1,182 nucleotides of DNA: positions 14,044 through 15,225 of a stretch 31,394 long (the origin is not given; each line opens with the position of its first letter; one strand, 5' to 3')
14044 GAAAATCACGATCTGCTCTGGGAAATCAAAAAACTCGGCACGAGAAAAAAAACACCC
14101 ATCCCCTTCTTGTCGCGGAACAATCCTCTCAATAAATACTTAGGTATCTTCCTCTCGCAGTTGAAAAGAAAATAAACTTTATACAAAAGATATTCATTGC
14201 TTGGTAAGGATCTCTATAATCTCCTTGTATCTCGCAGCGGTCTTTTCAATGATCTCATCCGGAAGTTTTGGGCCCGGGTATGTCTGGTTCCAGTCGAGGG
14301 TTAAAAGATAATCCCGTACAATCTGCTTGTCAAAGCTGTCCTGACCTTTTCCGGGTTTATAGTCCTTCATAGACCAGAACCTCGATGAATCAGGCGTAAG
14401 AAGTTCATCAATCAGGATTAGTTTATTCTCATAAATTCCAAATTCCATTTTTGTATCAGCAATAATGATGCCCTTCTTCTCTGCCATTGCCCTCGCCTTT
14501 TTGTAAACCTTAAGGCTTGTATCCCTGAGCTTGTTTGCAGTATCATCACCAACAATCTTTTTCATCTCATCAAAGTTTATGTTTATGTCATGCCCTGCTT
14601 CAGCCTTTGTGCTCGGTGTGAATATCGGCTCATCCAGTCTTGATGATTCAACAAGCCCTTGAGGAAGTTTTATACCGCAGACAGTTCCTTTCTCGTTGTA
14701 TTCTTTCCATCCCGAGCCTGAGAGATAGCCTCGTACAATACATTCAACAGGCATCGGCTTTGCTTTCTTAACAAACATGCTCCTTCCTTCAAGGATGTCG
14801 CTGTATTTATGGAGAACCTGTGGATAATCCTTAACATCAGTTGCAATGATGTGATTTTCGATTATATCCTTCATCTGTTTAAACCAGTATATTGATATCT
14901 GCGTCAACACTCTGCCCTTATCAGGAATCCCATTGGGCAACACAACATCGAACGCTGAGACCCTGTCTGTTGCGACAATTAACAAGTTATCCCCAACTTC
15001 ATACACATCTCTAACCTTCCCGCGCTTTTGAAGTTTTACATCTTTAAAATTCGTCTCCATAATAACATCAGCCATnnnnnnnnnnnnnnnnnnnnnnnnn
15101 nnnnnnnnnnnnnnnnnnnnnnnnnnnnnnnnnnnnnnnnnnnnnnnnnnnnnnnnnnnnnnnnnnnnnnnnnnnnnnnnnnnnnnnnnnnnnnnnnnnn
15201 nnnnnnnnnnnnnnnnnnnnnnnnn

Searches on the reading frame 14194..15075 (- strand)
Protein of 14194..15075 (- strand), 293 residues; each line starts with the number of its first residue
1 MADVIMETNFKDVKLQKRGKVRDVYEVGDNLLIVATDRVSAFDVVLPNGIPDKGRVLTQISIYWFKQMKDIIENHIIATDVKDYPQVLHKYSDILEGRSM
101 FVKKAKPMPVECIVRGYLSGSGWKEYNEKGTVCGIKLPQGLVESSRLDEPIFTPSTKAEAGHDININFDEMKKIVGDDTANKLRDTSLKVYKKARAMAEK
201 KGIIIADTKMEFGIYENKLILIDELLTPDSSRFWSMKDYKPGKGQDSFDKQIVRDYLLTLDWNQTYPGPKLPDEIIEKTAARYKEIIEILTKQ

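Call 73: search_protein_families(library=pfam, proteins=[window:14194-15075:-], max_evalue=0.00001)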
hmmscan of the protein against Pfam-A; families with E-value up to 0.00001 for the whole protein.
window:14194-15075:- (293 aa): 1 family
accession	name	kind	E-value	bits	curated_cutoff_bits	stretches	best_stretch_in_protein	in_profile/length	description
PF01259.24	SAICAR_synt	-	1.3e-77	261.2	20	1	17-264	3-228/233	SAICAR synthetase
